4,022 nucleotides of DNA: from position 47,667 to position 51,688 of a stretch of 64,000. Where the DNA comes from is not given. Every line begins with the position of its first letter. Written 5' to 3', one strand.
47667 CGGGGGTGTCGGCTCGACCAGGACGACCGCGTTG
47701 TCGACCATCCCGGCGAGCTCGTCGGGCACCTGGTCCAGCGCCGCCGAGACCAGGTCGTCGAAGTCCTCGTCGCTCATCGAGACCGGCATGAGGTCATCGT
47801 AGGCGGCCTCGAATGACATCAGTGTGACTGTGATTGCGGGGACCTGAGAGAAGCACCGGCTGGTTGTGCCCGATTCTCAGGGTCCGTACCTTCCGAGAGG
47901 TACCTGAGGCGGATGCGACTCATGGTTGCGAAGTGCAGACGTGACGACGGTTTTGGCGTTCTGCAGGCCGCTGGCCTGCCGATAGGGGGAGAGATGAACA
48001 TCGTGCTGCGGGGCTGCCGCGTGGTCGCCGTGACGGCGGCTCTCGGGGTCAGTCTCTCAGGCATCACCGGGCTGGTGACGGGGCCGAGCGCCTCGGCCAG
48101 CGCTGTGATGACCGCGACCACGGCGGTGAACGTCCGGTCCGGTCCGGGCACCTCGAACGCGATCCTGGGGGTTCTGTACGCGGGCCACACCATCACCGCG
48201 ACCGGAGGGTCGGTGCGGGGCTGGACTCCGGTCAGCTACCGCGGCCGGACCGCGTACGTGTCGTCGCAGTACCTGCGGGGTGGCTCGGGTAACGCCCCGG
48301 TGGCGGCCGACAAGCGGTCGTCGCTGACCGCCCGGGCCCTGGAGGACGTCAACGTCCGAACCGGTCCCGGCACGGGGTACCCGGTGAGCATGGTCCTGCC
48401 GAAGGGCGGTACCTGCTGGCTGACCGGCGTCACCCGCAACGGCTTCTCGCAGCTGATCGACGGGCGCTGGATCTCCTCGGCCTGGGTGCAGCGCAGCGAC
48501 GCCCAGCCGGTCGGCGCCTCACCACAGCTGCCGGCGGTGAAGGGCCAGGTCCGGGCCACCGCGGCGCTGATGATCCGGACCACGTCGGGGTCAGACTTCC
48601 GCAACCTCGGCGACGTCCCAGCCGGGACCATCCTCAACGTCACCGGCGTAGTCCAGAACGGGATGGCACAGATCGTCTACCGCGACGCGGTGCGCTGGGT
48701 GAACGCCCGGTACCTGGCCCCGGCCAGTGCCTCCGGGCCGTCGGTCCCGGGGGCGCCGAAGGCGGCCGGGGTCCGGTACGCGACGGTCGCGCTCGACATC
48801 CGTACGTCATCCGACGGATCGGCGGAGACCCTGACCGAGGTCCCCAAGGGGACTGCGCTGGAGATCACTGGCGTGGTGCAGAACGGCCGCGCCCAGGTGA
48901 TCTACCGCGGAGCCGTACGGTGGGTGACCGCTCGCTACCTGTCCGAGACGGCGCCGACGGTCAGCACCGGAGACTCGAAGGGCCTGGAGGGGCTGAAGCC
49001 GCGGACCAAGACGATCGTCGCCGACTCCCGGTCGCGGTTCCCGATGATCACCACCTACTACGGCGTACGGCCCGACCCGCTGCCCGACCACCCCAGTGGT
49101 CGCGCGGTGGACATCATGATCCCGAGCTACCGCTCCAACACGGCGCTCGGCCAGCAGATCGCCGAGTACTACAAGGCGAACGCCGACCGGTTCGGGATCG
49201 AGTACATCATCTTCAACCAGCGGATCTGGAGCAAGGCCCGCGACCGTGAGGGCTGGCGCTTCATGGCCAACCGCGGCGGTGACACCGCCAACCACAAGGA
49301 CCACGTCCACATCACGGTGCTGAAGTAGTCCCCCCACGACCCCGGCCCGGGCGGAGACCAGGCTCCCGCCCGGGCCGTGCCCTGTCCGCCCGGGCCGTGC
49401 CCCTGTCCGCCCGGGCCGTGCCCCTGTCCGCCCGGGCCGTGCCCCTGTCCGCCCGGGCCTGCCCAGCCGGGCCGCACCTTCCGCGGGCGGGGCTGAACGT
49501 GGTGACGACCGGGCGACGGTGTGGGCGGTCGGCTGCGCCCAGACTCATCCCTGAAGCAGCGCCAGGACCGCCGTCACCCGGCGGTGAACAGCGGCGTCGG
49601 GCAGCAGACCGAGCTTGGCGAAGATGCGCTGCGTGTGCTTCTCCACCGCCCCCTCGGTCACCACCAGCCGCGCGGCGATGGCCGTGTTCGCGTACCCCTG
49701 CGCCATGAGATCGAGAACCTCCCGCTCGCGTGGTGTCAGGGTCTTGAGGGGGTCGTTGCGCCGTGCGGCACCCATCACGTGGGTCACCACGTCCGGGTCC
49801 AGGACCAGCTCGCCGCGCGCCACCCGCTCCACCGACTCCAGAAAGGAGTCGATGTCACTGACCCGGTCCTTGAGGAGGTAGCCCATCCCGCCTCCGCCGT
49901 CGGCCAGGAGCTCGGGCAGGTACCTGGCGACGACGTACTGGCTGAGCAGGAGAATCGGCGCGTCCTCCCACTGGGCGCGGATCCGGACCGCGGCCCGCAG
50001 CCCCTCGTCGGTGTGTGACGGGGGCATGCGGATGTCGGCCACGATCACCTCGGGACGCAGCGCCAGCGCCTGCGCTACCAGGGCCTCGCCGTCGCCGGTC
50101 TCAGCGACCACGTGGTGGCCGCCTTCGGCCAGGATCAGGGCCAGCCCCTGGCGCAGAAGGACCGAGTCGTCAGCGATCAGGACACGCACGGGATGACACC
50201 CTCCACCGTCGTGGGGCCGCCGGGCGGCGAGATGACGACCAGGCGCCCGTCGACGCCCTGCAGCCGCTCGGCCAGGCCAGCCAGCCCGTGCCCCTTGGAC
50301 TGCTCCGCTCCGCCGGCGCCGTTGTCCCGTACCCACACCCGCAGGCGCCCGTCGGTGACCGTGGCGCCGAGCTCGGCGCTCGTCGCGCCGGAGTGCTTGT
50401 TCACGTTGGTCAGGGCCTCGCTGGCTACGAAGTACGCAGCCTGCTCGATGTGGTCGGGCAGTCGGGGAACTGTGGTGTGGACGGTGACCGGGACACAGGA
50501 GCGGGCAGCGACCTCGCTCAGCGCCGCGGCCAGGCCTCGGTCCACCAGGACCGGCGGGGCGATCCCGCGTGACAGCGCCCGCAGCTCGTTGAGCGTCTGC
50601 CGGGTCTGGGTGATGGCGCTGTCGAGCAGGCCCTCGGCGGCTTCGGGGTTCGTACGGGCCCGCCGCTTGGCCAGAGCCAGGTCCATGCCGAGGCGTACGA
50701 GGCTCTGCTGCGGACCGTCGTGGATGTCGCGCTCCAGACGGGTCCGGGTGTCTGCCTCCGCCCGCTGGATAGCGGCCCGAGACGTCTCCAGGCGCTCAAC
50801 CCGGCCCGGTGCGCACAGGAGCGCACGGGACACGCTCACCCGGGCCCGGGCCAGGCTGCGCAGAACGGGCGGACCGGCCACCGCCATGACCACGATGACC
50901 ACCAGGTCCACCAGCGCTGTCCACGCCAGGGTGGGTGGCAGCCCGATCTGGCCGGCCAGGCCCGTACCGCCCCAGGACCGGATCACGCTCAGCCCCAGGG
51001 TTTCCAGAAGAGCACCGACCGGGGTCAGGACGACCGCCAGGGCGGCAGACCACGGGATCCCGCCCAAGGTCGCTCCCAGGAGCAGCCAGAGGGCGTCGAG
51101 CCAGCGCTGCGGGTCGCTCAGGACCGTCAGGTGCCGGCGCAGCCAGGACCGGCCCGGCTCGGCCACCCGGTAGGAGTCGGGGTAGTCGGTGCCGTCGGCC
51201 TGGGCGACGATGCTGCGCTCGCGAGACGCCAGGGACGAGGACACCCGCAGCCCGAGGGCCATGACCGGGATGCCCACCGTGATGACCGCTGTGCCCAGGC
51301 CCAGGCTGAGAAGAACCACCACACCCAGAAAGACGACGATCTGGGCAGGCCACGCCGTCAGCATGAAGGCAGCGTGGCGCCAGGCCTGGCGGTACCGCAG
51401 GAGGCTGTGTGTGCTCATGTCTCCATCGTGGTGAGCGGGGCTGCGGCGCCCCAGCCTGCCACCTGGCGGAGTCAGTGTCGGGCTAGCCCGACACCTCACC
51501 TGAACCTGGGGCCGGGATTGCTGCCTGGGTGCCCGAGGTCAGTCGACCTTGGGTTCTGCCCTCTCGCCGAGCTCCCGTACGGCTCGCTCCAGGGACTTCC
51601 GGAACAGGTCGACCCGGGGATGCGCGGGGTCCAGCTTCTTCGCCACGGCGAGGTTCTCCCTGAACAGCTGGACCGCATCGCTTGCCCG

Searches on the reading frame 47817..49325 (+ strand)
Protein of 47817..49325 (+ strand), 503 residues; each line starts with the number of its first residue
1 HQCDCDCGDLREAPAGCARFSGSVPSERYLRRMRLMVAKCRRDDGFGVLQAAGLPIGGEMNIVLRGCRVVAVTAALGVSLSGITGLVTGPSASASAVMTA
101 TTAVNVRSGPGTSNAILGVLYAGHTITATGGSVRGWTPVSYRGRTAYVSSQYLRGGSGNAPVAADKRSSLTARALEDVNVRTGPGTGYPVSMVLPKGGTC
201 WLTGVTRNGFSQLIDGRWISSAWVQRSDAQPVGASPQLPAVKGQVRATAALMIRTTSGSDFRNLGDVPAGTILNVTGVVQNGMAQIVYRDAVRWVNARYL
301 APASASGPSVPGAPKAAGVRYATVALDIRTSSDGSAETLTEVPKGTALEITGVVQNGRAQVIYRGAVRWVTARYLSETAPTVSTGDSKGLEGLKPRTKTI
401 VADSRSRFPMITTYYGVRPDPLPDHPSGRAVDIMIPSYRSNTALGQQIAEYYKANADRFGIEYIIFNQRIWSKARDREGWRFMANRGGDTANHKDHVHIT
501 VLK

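Call 37: search_protein_families(library=pfam, proteins=[window:47817-49325:+], max_evalue=0.00001)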
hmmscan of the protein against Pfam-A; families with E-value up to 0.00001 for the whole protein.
window:47817-49325:+ (503 aa): 1 family
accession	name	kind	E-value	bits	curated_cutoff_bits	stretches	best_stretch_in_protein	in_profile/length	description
PF08239.17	SH3_3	-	3.7e-27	94.7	27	1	103-153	2-53/54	Bacterial SH3 domain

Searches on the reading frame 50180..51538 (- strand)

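Call 37: search_protein_families(library=pfam, proteins=[window:50180-51538:-], max_evalue=0.00001)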
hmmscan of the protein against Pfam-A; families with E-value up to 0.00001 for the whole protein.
window:50180-51538:- (453 aa): 2 families
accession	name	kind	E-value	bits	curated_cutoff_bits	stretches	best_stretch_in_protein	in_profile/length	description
PF13796.11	Sensor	-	1.1e-22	81.2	28.2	1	58-241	1-162/162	Putative sensor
PF07730.19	HisKA_3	-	5.1e-13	49.8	24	1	265-330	2-67/68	Histidine kinase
